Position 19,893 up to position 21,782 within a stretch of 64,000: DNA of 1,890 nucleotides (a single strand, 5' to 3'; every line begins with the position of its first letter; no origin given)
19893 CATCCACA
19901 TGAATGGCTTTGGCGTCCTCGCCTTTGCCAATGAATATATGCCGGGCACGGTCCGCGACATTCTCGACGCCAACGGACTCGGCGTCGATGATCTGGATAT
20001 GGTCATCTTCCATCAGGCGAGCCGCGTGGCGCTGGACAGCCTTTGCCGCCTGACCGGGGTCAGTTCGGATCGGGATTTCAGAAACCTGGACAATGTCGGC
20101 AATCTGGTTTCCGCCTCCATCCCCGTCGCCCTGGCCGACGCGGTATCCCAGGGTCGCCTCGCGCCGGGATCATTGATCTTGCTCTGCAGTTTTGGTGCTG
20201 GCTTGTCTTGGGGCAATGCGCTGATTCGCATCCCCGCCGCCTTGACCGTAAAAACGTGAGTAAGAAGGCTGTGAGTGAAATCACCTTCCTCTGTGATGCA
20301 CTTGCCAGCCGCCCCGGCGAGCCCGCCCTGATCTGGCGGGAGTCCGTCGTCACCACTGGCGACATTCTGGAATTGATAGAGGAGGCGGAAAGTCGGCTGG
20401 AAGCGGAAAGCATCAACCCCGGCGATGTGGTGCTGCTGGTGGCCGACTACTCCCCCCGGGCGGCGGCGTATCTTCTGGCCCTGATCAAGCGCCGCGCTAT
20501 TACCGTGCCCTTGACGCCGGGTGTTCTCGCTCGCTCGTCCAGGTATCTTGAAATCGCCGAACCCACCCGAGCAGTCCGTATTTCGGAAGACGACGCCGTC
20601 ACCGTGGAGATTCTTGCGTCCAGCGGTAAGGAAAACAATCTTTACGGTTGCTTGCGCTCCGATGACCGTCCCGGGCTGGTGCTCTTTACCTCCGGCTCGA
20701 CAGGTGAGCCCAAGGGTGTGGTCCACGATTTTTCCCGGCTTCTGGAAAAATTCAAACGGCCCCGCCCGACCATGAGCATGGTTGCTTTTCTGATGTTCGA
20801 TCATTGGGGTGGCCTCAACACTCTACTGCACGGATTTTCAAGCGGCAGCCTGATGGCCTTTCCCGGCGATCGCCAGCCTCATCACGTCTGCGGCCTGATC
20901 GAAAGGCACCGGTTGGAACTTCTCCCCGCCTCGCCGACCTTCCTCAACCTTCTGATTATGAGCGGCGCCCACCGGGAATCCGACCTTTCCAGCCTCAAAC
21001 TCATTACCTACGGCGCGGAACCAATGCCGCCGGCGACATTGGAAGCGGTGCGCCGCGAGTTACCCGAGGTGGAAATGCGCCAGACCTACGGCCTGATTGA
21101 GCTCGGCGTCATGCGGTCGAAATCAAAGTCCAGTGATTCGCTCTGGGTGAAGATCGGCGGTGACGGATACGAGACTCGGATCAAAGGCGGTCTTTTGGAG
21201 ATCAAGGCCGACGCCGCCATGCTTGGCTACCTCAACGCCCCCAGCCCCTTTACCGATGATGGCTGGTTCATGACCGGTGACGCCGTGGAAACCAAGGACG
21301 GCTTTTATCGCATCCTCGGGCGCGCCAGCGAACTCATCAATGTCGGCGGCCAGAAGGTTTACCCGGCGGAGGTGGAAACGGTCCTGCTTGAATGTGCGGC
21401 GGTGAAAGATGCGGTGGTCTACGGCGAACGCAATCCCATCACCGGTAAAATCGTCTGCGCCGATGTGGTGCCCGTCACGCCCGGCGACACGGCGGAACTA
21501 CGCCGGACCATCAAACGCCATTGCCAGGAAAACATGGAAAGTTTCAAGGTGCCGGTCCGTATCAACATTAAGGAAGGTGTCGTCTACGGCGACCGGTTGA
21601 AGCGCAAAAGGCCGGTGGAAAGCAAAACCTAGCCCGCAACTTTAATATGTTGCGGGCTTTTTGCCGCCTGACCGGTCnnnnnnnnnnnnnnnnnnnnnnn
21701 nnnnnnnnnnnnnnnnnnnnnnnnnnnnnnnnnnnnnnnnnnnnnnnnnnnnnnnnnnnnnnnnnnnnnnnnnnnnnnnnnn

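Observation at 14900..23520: tRNA-Ser-flanked mosaic island encoding a carrier-protein acyl module plus carbamoyl- and methyltransferases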

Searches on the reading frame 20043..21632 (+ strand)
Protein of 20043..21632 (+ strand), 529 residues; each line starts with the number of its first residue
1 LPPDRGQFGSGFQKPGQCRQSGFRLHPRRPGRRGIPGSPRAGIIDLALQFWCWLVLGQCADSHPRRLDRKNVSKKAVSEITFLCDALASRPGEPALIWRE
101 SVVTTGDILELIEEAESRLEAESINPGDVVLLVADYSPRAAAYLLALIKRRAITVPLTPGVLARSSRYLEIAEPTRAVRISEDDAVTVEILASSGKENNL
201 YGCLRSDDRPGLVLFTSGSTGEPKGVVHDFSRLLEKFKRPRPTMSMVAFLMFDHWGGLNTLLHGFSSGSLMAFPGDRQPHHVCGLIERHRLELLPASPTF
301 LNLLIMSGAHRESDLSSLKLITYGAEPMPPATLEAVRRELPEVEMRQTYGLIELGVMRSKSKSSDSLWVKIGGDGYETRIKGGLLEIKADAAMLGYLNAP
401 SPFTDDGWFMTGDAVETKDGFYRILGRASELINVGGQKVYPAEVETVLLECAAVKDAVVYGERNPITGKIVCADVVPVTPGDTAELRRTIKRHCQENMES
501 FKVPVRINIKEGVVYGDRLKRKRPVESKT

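Call 5: search_protein_families(library=pfam, proteins=[window:20043-21632:+], max_evalue=0.01)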
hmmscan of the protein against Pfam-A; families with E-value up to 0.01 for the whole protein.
window:20043-21632:+ (529 aa): 3 families
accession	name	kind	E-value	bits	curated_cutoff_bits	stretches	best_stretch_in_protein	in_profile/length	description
PF00501.34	AMP-binding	-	4.5e-33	115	29.9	1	88-357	6-327/384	AMP-binding enzyme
PF13193.12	AMP-binding_C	-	4.5e-12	47.1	24.5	1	443-509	1-65/76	AMP-binding enzyme C-terminal domain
PF23562.2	AMP-binding_C_3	-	0.00045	21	20.8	1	431-496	4-69/124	AMP-binding enzyme C-terminal domain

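Call 6: search_protein_families(library=ncbifam, proteins=[window:20043-21632:+], max_evalue=0.01)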
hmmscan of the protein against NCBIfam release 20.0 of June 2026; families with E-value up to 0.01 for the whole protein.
window:20043-21632:+ (529 aa): 102 families (the best 25 are shown)
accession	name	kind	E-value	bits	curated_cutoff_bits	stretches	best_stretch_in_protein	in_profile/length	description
NF004837.0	PRK06187.1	subfamily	2e-45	155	476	1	212-511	174-503/531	long-chain-fatty-acid--CoA ligase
NF005801.1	PRK07656.1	equivalog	5e-36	124.4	657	1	208-511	164-484/500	FadD3 family acyl-CoA ligase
NF006182.0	PRK08316.1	subfamily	2.6e-32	112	663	1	183-511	147-498/523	fatty acyl-CoA synthetase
NF052580.1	Str24CoAsynCasG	equivalog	3.4e-32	111.5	750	2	385-511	402-530/548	steroid-24-oyl-CoA synthetase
NF004114.0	PRK05605.1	equivalog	5.3e-31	107.6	766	2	383-508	420-547/575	long-chain-fatty-acid--CoA ligase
NF005863.0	PRK07798.1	subfamily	4.3e-30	104.8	543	2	407-513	409-514/540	acyl-CoA synthetase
NF006181.0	PRK08314.1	subfamily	8.2e-30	103.6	705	3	408-510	431-534/563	long-chain-fatty-acid--CoA ligase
TIGR03098.1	ligase_PEP_1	hypoth_equivalog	2.3e-29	102.2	592.35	2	411-511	400-499/517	acyl-CoA ligase (AMP-forming), exosortase A system-associated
NF004511.1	PRK05852.1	equivalog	4.1e-29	101.6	650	2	178-510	124-484/505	FadD7 family fatty acid--CoA ligase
NF002966.0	PRK03640.1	equivalog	4.3e-29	101.4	556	1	91-510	16-460/483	o-succinylbenzoate--CoA ligase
TIGR01733.1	AA-adenyl-dom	subfamily_domain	1e-28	100.3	317.4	2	118-359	15-278/409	amino acid adenylation domain-containing protein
TIGR01923.1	menE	equivalog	1.1e-27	97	330.15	1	115-508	12-424/442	o-succinylbenzoate--CoA ligase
NF005676.0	PRK07470.1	equivalog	1.1e-27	96.9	774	2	391-511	388-510/544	acyl-CoA synthetase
NF052269.1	Staph_lig_FadD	equivalog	1.5e-26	92.9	650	1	208-506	150-469/499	long-chain-fatty-acid--CoA ligase FadD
NF004515.0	PRK05857.1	equivalog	3.4e-25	88.7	726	2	383-511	367-502/532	fatty acid--CoA ligase FadD10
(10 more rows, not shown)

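Call 11: find_homologous_proteins(query=window:20256-21632:+, max_evalue=1e-10)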
Query window:20256-21632:+ (458 aa): 8000 proteins with E <= 1e-10 among 8000 candidates; the best 120 are listed.
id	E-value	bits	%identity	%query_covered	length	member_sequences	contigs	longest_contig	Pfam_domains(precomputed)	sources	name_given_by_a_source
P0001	3.5e-284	961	95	100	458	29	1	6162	PF00501.35,PF13193.13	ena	-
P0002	2.0e-256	869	86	98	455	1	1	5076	PF00501.35,PF13193.13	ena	-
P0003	2.2e-253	859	85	98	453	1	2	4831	PF00501.35,PF13193.13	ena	-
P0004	1.6e-181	622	63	98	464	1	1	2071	PF00501.35,PF13193.13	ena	-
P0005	1.0e-161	557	57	97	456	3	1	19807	PF00501.35,PF13193.13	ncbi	-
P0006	5.0e-160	552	57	98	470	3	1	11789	PF00501.35,PF13193.13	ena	-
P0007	8.0e-159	548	56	98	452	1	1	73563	PF00501.35,PF13193.13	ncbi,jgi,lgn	-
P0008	1.7e-158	547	56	99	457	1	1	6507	PF00501.35,PF13193.13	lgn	-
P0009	2.2e-158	546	56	98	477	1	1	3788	PF00501.35,PF23562.3,PF13193.13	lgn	-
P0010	9.6e-158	544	58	96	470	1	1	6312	PF00501.35,PF13193.13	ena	-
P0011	2.2e-157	543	55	98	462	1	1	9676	PF00501.35,PF23562.3,PF13193.13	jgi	-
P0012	2.6e-157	543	56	98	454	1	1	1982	PF00501.35,PF13193.13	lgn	-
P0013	5.9e-157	541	56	98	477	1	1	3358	PF00501.35,PF23562.3,PF13193.13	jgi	jgi:long-chain acyl-CoA synthetase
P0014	1.2e-156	540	56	98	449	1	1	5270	PF00501.35,PF13193.13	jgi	jgi:long-chain acyl-CoA synthetase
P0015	2.6e-156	539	56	98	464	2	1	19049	PF00501.35,PF13193.13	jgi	jgi:acyl-coenzyme A synthetase/AMP-(fatty) acid ligase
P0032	6.7e-155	535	56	97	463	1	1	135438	PF00501.35,PF13193.13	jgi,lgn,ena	-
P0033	7.1e-155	535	54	98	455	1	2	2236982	PF00501.35,PF23562.3,PF13193.13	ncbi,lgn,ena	-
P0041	3.5e-154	532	55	97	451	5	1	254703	PF00501.35,PF23562.3,PF13193.13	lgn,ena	-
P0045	9.6e-154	531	56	97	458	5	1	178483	PF00501.35,PF13193.13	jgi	-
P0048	1.8e-153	530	54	97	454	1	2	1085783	PF00501.35,PF13193.13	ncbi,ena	-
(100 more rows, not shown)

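Call 13: find_encoding_contigs(protein=P0033, flank=10000, max_places=2)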
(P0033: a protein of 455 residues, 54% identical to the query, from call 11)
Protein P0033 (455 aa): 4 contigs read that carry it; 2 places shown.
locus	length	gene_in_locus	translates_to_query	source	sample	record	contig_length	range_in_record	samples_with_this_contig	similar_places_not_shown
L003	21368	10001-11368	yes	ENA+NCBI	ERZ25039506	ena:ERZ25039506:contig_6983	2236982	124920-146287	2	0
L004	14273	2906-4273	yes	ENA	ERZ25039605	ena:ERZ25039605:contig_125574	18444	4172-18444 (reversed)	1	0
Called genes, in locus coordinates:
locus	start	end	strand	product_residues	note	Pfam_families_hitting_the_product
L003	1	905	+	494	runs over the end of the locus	PF13489:Methyltransf_23, PF08241:Methyltransf_11, PF08242:Methyltransf_12 (weak), PF13649:Methyltransf_25 (faint)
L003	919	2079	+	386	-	PF13439:Glyco_transf_4, PF00534:Glycos_transf_1, PF13692:Glyco_trans_1_4, PF13524:Glyco_trans_1_2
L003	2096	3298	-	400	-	PF23019:DUF7033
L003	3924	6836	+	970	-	PF21345:PcRGLX_2nd (weak)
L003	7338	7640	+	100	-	-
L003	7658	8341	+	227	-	PF00106:adh_short, PF08659:KR (weak), PF13460:NAD_binding_10 (weak), PF13561:adh_short_C2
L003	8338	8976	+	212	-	PF23023:Anti-Pycsar_Apyc1 (weak), PF00753:Lactamase_B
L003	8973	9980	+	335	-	PF08545:ACP_syn_III, PF08541:ACP_syn_III_C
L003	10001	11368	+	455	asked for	PF00501:AMP-binding, PF23562:AMP-binding_C_3 (faint), PF13193:AMP-binding_C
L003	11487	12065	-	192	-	PF05711:TylF, PF13578:Methyltransf_24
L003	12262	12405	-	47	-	-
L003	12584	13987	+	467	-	PF27533:CapK_C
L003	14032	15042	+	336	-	PF01408:GFO_IDH_MocA, PF22725:GFO_IDH_MocA_C3, PF02894:GFO_IDH_MocA_C (weak)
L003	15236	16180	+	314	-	-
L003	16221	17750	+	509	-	PF01554:MatE (faint), PF01943:Polysacc_synt, PF13440:Polysacc_synt_3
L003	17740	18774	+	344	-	PF00535:Glycos_transf_2, PF10111:Glyco_tranf_2_2, PF13506:Glyco_transf_21 (weak), PF13641:Glyco_tranf_2_3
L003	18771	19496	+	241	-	PF04794:YdjC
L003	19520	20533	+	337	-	PF13527:Acetyltransf_9 (weak)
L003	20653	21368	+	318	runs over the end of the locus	PF01073:3Beta_HSD, PF01370:Epimerase, PF02719:Polysacc_synt_2, PF03435:Sacchrp_dh_NADP (weak), PF04321:RmlD_sub_bind, PF07993:NAD_binding_4, PF16363:GDP_Man_Dehyd, PF13460:NAD_binding_10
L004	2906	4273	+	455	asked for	PF00501:AMP-binding, PF23562:AMP-binding_C_3 (faint), PF13193:AMP-binding_C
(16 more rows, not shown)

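Call 14: find_encoding_contigs(protein=P0048, flank=10000, max_places=2)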
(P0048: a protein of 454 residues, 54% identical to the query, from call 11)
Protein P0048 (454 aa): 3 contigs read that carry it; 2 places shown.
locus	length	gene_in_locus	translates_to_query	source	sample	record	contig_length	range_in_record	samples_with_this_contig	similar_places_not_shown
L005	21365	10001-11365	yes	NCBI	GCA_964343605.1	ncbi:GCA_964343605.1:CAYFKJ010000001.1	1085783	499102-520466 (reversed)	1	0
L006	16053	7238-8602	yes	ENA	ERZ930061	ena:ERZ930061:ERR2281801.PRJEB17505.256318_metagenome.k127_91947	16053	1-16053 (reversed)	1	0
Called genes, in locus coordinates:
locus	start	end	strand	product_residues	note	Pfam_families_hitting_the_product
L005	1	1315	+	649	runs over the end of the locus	PF13522:GATase_6, PF13537:GATase_7, PF00733:Asn_synthase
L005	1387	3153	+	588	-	PF00664:ABC_membrane, PF00005:ABC_tran, PF02463:SMC_N (weak), PF13304:AAA_21 (faint)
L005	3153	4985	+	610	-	PF27859:LIC12162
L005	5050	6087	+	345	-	PF03102:NeuB, PF08666:SAF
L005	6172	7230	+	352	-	PF21360:PylC-like_N, PF02655:ATP-grasp_3, PF02786:CPSase_L_D2 (faint), PF15632:ATPgrasp_Ter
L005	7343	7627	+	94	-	-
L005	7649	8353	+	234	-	PF00106:adh_short, PF08659:KR, PF13561:adh_short_C2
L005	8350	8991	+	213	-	PF00753:Lactamase_B, PF12706:Lactamase_B_2 (weak)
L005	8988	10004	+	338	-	PF08545:ACP_syn_III, PF08541:ACP_syn_III_C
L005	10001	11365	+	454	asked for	PF00501:AMP-binding, PF13193:AMP-binding_C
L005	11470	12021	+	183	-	PF13302:Acetyltransf_3, PF13420:Acetyltransf_4, PF13523:Acetyltransf_8 (weak), PF00583:Acetyltransf_1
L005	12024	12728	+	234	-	PF02348:CTP_transf_3, PF12804:NTP_transf_3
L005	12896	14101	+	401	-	PF00202:Aminotran_3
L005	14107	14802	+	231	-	PF02585:PIG-L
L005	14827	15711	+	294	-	PF00248:Aldo_ket_red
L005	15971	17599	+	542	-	PF13522:GATase_6, PF13537:GATase_7, PF00733:Asn_synthase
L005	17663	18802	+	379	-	PF13439:Glyco_transf_4, PF13579:Glyco_trans_4_4, PF00534:Glycos_transf_1, PF13692:Glyco_trans_1_4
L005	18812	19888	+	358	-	PF13524:Glyco_trans_1_2 (weak)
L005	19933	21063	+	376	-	PF13439:Glyco_transf_4, PF13579:Glyco_trans_4_4, PF00534:Glycos_transf_1, PF13692:Glyco_trans_1_4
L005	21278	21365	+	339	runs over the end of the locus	PF03706:LPG_synthase_TM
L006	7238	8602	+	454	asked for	PF00501:AMP-binding, PF13193:AMP-binding_C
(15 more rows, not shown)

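Call 15: find_encoding_contigs(protein=P0005, flank=10000, max_places=2)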
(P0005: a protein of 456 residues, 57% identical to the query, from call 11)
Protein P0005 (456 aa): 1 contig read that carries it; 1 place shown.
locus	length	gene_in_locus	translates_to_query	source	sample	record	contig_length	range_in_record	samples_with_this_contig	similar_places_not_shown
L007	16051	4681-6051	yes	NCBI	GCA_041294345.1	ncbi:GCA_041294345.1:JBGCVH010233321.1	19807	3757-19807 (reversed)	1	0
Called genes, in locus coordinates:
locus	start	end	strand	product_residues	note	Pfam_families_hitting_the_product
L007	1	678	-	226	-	?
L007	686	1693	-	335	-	PF01408:GFO_IDH_MocA, PF02894:GFO_IDH_MocA_C, PF22725:GFO_IDH_MocA_C3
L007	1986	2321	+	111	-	-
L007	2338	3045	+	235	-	PF00106:adh_short, PF01370:Epimerase, PF08659:KR, PF13561:adh_short_C2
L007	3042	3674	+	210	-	PF00753:Lactamase_B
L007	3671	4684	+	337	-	PF08545:ACP_syn_III, PF08541:ACP_syn_III_C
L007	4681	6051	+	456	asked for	PF00501:AMP-binding, PF13193:AMP-binding_C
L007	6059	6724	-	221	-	PF08645:PNK3P, PF00702:Hydrolase, PF13419:HAD_2 (weak), PF13242:Hydrolase_like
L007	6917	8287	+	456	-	PF13231:PMT_2 (weak)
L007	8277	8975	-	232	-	PF00535:Glycos_transf_2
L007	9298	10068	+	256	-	PF00483:NTP_transferase, PF12804:NTP_transf_3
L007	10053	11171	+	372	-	PF01073:3Beta_HSD (faint), PF01370:Epimerase, PF02719:Polysacc_synt_2, PF04321:RmlD_sub_bind (weak), PF16363:GDP_Man_Dehyd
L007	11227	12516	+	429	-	PF01041:DegT_DnrJ_EryC1, PF01053:Cys_Met_Meta_PP (weak), PF01212:Beta_elim_lyase (weak)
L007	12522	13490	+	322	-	PF00106:adh_short (weak), PF01073:3Beta_HSD, PF01370:Epimerase, PF02719:Polysacc_synt_2, PF04321:RmlD_sub_bind, PF07993:NAD_binding_4, PF16363:GDP_Man_Dehyd, PF13460:NAD_binding_10, +1 more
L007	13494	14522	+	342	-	PF01073:3Beta_HSD, PF01370:Epimerase, PF02719:Polysacc_synt_2, PF04321:RmlD_sub_bind (weak), PF16363:GDP_Man_Dehyd, PF07993:NAD_binding_4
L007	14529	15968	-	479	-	-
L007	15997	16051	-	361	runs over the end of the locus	PF01636:APH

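Call 30: search_solved_structures(query=window:20256-21632:+, max_evalue=1e-10)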
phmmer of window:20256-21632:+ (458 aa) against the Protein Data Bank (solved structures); distinct sequences matched with E-value up to 1e-10: 99 (the best 60 are shown).
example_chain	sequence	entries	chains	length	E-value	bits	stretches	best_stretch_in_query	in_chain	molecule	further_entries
2qvz_X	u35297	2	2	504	6.1e-26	94.8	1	33-437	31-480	4-Chlorobenzoate CoA Ligase/Synthetase | 4-Chlorobenzoate CoA Ligase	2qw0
1t5d_X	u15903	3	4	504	7.3e-26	94.5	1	33-436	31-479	4-chlorobenzoyl CoA ligase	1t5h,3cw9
3cw8_X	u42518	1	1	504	9.7e-26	94.1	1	33-437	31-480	4-chlorobenzoyl CoA ligase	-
2qvx_X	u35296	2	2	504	1e-25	94.1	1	33-436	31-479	4-Chlorobenzoate CoA Ligase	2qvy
3dlp_X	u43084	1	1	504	1e-25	94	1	33-436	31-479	4-Chlorobenzoate CoA Ligase/Synthetase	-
6mfy_A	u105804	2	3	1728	5.9e-23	84.9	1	11-427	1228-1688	Linear gramicidin synthase subunit A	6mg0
9be3_A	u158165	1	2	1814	7.6e-23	84.6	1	11-427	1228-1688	Linear gramicidin synthase subunit A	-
9be4_A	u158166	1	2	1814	7.6e-23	84.6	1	11-427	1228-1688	Linear gramicidin synthase subunit A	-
6mfz_A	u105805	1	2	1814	7.6e-23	84.6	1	11-427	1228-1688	Linear gramicidin synthase subunit A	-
9meh_A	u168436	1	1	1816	7.7e-23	84.6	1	11-427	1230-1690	Linear gramicidin synthase subunit A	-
5ie0_A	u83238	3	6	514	2.6e-22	82.8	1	133-441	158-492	Oxalate--CoA ligase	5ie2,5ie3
5buq_A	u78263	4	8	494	2.2e-21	79.7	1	19-438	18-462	2-succinylbenzoate--CoA ligase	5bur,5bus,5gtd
3r44_A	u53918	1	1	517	5e-21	78.6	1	131-442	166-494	fatty acyl CoA synthetase FADD13 (FATTY-ACYL-CoA SYNTHETASE)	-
6sq8_A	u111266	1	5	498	2e-20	76.6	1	86-423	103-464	Fatty acid CoA ligase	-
6h1b_A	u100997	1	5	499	2.2e-20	76.5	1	86-423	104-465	Fatty acid CoA ligase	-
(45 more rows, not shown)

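Call 36: search_dna_similar(query=window:20256-21632:+, collection=plasmids, mode=protein, max_rows=15)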
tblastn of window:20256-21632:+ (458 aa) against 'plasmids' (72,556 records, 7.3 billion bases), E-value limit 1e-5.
Records with a match: 2632; places in all: 5629; records where one place covers at least 80% of the query: 1317.
Best place of each record, by identity: <60% 2632.
By first word of the organism name: Rhizobium 223; Streptomyces 197; Sinorhizobium 183; Salmonella 170; Bacillus 151; Ralstonia 137; Pseudosulfitobacter 128; Rhodococcus 112; Klebsiella 85; Paracoccus 52; and 245 more.
By predicted mobility (MOB-suite, as given by PLSDB): non-mobilizable 1463; conjugative 688; mobilizable 481.
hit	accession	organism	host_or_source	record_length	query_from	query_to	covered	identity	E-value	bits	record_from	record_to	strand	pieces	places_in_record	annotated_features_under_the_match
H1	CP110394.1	Burkholderia sp. JSH-S8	Tetrastigma hemsleyanum Diels et Gilg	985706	24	452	94%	45.0%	4e-106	353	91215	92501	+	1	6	long-chain fatty acid--CoA ligase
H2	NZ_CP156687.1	Burkholderia stagnalis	Bacterial cells,soils collected in ...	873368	31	452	92%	45.8%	3e-106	353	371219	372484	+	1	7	fatty acid--CoA ligase family protein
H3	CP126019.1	Bradyrhizobium japonicum USDA 123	Glycine max,soybean,root nodule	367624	16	452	95%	42.9%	7e-104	346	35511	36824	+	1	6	fatty acid--CoA ligase family protein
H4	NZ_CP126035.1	Bradyrhizobium elkanii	Glycine max,soybean,root nodule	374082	16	452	95%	42.7%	4e-103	344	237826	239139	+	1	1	fatty acid--CoA ligase family protein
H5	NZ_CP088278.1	Bradyrhizobium barranii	Glycine max cv. AC Glengarry,cell ...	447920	16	452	95%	42.7%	4e-103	344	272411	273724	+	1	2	fatty acid--CoA ligase family protein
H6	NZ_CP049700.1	Bradyrhizobium barranii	Glycine max cv. AC Glengarry,cell ...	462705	16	452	95%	42.7%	4e-103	344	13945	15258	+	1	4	fatty acid--CoA ligase family protein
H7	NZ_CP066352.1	Bradyrhizobium japonicum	Glycine max,DNA isolated from pure ...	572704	16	452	95%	42.7%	8e-103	343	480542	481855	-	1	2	fatty acid--CoA ligase family protein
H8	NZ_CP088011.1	Rhizobium sp. T136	Melilotus albus,Cell culture,root nodule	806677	14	452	96%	41.1%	8e-84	288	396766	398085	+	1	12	class I adenylate-forming enzyme family protein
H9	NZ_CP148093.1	Rhizobium sp. T1470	Medicago sativa,cell culture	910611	14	452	96%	41.0%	1e-85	293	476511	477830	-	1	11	class I adenylate-forming enzyme family protein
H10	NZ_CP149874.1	Rhizobium sp. T1473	-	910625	14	452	96%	41.0%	1e-85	293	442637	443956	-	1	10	class I adenylate-forming enzyme family protein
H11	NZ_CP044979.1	Bacillus thuringiensis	whole organism,soil sample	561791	9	454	97%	39.4%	5e-103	344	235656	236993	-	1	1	fatty acid--CoA ligase family protein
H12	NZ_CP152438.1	Bacillus sp. BR3(2024)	-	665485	9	454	97%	39.4%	8e-103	343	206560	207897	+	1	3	fatty acid--CoA ligase family protein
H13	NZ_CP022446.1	Bacillus cereus C1L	whole organism,rhizosphere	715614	9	454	97%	39.4%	9e-103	343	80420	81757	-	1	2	fatty acid--CoA ligase family protein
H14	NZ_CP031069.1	Bacillus sp. JAS24-2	cell culture,soil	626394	9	454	97%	39.1%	2e-104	347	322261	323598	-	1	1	fatty acid--CoA ligase family protein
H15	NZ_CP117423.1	Bacillus cereus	-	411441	9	454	97%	38.9%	2e-103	345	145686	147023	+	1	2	fatty acid--CoA ligase family protein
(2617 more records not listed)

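Call 37: get_annotated_region(hit=H1, flank=9000)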
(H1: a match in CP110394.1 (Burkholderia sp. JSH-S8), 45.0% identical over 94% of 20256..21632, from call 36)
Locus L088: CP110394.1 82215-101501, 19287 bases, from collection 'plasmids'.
description: Burkholderia sp. JSH-S8 plasmid pla, complete sequence
organism: Burkholderia sp. JSH-S8 (NCBI taxid 2880219)
taxonomy: Bacteria; Pseudomonadota; Betaproteobacteria; Burkholderiales; Burkholderiaceae; Burkholderia; Burkholderia sp. JSH-S8
host: -; source: Tetrastigma hemsleyanum Diels et Gilg; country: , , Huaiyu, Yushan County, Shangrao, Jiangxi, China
typing (MOB-suite, as given by PLSDB): non-mobilizable
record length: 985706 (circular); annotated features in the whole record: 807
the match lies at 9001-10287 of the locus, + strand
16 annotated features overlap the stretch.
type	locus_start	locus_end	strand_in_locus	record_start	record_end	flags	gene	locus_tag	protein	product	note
CDS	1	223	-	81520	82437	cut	-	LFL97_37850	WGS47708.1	LysR family transcriptional regulator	-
CDS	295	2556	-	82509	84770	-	-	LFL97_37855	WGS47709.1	molybdopterin-dependent oxidoreductase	-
CDS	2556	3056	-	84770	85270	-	-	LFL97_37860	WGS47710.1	(2Fe-2S)-binding protein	-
CDS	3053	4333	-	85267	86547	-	-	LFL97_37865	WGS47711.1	cytochrome c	-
CDS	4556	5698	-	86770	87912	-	-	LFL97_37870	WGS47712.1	hypothetical protein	-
CDS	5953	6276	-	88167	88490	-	-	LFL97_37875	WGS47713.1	hypothetical protein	-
CDS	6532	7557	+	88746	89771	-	pstS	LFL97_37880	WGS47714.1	phosphate ABC transporter substrate-binding protein PstS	-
CDS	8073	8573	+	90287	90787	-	-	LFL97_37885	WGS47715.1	hypothetical protein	-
CDS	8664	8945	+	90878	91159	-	-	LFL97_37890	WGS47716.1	hypothetical protein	-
CDS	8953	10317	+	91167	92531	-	-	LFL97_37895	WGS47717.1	long-chain fatty acid--CoA ligase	-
CDS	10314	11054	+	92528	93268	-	-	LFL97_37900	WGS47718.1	SDR family oxidoreductase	-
CDS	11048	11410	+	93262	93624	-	-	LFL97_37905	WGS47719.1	hypothetical protein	-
CDS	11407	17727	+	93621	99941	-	-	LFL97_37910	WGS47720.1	SDR family NAD(P)-dependent oxidoreductase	-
CDS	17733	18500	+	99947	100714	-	-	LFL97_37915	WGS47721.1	alpha/beta fold hydrolase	-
CDS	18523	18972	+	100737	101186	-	-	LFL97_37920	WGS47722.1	hypothetical protein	-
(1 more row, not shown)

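Call 38: get_annotated_region(hit=H3, flank=9000)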
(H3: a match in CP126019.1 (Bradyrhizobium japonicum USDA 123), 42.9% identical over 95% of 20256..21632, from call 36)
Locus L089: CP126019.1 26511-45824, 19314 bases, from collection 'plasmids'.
description: Bradyrhizobium japonicum USDA 123 plasmid pUSDA123-1, complete sequence
organism: Bradyrhizobium japonicum USDA 123 (NCBI taxid 936135)
taxonomy: Bacteria; Pseudomonadota; Alphaproteobacteria; Hyphomicrobiales; Nitrobacteraceae; Bradyrhizobium; Bradyrhizobium japonicum; Bradyrhizobium japonicum USDA 123
host: -; source: Glycine max,soybean,root nodule; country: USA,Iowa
typing (MOB-suite, as given by PLSDB): mobilizable; replicon rep_cluster_506; relaxase MOBP
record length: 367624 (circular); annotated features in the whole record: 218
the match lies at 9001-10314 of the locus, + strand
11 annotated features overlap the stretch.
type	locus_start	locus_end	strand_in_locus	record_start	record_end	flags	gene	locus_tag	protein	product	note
CDS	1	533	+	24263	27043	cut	drmD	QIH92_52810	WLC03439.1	DISARM system SNF2-like helicase DrmD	-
CDS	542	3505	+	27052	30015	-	-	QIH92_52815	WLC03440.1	N-6 DNA methylase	-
CDS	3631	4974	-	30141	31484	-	-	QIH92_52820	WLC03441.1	IS1380-like element ISBdi2 family transposase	-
CDS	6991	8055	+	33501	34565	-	-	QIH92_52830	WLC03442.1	IS630-like element ISRj1 family transposase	-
CDS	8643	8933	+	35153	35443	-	-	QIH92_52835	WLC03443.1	hypothetical protein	-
CDS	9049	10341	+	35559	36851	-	-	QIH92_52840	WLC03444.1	fatty acid--CoA ligase family protein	-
CDS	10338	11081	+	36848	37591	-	-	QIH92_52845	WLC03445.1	SDR family oxidoreductase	-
CDS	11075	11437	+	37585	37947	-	-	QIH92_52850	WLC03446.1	acyl carrier protein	-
CDS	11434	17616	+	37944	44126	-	-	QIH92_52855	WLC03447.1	type I polyketide synthase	-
CDS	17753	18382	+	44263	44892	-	-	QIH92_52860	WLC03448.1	alpha/beta fold hydrolase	-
CDS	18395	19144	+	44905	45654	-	-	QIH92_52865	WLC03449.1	4'-phosphopantetheinyl transferase superfamily protein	-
